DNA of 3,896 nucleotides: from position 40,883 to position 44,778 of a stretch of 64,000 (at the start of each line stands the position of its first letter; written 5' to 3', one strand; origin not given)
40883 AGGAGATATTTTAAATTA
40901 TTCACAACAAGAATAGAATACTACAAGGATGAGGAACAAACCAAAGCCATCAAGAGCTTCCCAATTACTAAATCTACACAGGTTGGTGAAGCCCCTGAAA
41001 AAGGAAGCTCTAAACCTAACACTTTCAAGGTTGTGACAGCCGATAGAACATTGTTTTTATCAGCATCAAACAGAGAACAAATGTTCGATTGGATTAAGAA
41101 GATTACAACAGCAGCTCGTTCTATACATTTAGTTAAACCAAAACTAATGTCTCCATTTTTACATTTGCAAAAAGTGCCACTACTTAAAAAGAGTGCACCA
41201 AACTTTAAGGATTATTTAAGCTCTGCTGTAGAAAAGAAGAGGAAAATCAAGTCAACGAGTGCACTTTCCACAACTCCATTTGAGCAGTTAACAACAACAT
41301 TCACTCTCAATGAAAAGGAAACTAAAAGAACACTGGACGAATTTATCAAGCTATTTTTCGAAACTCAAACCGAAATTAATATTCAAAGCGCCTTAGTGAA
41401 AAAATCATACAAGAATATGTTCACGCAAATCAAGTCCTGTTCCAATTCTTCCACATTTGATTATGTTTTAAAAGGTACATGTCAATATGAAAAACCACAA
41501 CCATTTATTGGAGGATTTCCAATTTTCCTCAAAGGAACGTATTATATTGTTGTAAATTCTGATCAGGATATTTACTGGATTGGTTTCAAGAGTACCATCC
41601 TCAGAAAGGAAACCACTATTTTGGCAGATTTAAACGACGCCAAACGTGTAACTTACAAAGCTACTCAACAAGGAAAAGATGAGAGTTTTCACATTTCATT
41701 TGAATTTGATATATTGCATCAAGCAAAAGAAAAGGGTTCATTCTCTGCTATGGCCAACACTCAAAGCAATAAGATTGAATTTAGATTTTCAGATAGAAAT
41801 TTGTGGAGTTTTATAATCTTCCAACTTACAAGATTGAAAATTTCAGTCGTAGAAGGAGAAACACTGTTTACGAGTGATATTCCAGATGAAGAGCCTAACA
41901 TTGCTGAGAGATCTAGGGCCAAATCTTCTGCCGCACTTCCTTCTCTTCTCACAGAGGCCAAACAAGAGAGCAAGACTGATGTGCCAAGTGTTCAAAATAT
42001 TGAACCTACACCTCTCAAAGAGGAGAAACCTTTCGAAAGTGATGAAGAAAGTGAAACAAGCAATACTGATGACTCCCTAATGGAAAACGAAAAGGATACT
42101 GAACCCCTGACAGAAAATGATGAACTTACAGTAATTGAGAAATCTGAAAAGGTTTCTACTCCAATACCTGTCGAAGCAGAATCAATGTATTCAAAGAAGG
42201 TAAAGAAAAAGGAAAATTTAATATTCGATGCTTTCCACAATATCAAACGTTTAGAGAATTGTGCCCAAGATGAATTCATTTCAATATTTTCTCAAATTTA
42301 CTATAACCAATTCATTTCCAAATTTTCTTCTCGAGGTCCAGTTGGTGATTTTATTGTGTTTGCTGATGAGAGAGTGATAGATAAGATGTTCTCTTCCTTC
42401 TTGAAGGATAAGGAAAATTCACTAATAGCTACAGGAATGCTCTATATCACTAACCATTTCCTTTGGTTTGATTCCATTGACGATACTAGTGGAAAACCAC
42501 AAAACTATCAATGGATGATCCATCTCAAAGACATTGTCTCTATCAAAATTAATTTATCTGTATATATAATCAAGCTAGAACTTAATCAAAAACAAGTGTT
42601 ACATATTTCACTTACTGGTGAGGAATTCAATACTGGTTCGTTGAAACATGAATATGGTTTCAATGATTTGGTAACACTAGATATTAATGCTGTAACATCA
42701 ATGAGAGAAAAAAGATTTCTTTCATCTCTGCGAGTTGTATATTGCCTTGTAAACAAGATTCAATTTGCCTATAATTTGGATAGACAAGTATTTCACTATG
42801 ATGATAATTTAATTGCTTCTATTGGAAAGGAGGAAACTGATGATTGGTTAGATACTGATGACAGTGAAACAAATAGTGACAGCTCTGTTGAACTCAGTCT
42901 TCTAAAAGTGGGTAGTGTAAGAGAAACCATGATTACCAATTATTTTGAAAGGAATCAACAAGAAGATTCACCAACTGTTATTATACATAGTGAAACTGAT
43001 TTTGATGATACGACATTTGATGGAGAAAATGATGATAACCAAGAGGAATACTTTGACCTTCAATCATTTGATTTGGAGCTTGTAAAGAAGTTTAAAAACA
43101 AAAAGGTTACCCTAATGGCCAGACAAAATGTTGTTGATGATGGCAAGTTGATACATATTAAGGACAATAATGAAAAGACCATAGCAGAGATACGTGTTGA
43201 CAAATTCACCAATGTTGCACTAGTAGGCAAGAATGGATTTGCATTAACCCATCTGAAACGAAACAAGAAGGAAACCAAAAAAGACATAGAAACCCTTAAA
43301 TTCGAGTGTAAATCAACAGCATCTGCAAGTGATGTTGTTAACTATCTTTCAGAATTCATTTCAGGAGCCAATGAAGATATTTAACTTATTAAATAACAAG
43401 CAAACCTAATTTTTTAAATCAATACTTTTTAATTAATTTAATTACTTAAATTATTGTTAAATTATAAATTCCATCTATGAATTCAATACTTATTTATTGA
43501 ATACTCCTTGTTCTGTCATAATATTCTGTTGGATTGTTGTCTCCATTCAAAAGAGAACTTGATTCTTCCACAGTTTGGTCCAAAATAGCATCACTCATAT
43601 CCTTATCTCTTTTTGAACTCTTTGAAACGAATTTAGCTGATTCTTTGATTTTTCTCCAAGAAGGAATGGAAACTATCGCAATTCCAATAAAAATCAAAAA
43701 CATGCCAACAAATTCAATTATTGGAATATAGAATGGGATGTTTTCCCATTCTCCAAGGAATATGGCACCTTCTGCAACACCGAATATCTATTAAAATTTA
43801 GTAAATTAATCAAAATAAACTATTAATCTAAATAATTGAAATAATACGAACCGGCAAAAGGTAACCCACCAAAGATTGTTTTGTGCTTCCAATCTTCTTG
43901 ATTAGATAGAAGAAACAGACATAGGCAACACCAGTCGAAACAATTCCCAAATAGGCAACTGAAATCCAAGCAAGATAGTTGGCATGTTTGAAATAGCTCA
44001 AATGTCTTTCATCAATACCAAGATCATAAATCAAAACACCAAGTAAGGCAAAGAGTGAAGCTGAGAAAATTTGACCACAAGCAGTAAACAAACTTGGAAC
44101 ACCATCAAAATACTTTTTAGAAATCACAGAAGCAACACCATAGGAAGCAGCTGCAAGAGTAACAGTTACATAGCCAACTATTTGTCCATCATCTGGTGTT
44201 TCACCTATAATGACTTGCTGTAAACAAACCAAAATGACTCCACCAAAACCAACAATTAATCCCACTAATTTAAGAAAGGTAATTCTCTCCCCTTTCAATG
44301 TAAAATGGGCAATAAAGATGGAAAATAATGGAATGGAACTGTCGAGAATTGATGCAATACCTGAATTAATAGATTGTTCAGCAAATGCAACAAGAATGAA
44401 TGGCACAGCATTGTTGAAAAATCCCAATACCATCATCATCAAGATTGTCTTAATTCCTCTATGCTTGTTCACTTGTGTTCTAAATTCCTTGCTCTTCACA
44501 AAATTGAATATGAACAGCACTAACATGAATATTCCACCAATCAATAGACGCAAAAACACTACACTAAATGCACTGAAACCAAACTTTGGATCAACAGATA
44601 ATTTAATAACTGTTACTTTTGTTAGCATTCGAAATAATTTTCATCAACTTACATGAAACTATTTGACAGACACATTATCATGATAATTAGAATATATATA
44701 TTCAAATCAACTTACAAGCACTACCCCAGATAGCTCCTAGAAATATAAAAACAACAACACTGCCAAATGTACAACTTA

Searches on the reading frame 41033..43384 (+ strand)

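Call 39: search_protein_families(library=pfam, proteins=[window:41033-43384:+], max_evalue=0.001)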
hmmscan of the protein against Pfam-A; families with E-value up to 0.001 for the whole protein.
window:41033-43384:+ (783 aa): 1 family
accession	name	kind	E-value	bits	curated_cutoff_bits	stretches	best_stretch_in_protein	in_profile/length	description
PF02893.26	GRAM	-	2e-06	28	23.6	1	444-505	11-64/112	GRAM domain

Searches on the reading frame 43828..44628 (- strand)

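Call 40: search_protein_families(library=pfam, proteins=[window:43828-44628:-], max_evalue=0.001)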
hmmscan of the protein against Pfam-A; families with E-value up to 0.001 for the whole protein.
window:43828-44628:- (266 aa): 1 family
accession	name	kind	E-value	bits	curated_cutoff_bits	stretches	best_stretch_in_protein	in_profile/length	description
PF00892.27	EamA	-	1.4e-29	103.6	28.2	2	18-134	28-133/135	EamA-like transporter family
